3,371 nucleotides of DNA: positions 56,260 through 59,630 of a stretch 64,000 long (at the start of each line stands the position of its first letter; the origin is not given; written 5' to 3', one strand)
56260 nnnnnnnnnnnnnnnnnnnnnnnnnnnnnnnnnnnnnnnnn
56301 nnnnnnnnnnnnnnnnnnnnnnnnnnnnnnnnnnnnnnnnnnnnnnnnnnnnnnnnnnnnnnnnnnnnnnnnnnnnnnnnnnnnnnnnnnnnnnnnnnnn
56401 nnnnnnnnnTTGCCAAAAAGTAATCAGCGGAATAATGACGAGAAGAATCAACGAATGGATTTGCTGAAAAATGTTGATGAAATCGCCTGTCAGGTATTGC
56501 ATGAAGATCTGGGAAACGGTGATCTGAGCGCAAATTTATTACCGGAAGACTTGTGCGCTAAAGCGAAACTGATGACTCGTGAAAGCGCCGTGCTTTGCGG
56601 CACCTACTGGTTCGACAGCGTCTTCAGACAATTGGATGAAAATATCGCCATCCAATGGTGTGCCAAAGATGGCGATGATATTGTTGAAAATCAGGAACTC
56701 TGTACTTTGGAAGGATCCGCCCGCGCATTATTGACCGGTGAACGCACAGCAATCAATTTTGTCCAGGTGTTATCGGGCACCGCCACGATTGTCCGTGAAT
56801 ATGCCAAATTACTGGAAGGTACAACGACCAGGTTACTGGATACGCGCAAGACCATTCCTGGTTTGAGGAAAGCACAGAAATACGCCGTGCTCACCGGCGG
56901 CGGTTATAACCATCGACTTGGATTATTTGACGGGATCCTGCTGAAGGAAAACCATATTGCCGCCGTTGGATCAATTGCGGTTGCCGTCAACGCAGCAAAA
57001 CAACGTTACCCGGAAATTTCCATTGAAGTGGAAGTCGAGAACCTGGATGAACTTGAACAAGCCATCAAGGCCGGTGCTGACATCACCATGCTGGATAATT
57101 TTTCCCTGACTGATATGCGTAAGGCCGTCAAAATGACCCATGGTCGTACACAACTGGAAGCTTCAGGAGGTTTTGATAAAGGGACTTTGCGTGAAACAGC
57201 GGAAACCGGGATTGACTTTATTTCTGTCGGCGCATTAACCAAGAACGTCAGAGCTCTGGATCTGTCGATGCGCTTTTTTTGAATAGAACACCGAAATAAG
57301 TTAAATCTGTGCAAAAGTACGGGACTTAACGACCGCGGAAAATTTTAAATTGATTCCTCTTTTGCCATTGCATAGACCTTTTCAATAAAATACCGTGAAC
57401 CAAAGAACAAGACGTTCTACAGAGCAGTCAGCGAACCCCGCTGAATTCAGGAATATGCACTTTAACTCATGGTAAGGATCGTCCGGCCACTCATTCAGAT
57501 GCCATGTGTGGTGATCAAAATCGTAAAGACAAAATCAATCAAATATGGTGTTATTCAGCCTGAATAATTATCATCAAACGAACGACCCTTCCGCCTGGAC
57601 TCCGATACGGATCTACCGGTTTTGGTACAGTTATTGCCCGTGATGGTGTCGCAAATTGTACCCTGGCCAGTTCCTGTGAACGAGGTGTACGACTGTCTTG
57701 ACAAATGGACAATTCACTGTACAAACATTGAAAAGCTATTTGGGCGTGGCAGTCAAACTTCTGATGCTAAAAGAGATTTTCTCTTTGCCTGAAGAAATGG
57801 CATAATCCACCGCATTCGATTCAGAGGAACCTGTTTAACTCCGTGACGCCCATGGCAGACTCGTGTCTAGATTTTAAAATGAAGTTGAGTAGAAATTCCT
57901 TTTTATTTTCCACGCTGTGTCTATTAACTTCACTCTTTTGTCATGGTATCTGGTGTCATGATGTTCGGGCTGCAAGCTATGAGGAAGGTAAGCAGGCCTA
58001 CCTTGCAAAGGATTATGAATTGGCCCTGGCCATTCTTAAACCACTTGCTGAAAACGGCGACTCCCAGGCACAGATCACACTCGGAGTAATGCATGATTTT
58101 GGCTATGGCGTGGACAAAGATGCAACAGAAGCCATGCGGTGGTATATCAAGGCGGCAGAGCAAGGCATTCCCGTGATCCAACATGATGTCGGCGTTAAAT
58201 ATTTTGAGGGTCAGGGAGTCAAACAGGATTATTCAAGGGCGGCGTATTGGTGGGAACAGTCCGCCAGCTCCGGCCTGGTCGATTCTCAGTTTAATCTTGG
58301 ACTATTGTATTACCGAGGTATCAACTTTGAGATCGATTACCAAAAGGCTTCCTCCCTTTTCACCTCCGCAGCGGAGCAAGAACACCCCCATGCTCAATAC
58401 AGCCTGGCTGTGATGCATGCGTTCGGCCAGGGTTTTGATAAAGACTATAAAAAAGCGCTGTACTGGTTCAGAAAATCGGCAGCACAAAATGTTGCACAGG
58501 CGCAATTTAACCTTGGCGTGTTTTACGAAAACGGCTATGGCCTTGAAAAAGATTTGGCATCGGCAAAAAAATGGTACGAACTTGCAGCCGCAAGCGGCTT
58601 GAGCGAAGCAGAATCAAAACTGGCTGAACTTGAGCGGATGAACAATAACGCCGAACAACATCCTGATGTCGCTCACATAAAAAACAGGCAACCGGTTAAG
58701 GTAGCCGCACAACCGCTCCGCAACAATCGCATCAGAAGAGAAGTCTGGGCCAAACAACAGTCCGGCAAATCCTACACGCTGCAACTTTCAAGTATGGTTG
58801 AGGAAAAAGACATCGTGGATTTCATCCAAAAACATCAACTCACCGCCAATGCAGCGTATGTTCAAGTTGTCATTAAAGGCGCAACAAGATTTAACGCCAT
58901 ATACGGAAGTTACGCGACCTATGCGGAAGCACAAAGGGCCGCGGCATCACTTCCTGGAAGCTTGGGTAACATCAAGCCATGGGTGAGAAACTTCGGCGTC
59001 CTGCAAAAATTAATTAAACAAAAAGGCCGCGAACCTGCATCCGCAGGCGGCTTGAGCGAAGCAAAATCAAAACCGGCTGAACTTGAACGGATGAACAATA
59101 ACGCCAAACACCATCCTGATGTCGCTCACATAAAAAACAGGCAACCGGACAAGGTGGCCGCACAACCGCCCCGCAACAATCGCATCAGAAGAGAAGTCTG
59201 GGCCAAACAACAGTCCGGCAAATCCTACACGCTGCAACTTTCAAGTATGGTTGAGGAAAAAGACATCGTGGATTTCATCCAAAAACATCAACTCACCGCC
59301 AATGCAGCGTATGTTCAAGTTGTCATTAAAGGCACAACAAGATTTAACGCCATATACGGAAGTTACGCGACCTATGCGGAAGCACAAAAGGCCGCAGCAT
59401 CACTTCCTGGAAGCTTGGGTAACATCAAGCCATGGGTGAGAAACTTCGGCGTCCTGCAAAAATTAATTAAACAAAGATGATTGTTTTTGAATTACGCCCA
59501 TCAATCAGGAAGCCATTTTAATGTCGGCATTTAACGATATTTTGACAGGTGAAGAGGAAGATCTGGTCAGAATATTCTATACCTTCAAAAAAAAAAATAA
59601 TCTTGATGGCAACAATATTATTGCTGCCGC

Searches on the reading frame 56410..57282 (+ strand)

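Call 13: search_protein_families(library=pfam, proteins=[window:56410-57282:+], max_evalue=0.001)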
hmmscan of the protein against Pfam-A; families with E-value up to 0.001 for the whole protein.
window:56410-57282:+ (290 aa): 2 families
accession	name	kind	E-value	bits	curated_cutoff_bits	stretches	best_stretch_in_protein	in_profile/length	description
PF01729.25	QRPTase_C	-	4.5e-57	192.9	23.1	1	125-288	2-169/169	Quinolinate phosphoribosyl transferase, C-terminal domain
PF02749.22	QRPTase_N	-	1.4e-16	60.9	27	1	42-122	5-82/82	Quinolinate phosphoribosyl transferase, N-terminal domain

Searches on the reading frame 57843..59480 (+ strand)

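Call 13: search_protein_families(library=pfam, proteins=[window:57843-59480:+], max_evalue=0.001)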
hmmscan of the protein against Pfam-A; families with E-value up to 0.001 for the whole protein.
window:57843-59480:+ (545 aa): 2 families
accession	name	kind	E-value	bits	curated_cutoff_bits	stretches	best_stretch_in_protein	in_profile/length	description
PF08238.18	Sel1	-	2e-43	145.7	30.7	4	182-216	1-35/36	Sel1 repeat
PF05036.18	SPOR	-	3e-22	79.1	21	2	459-533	2-75/76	SPOR domain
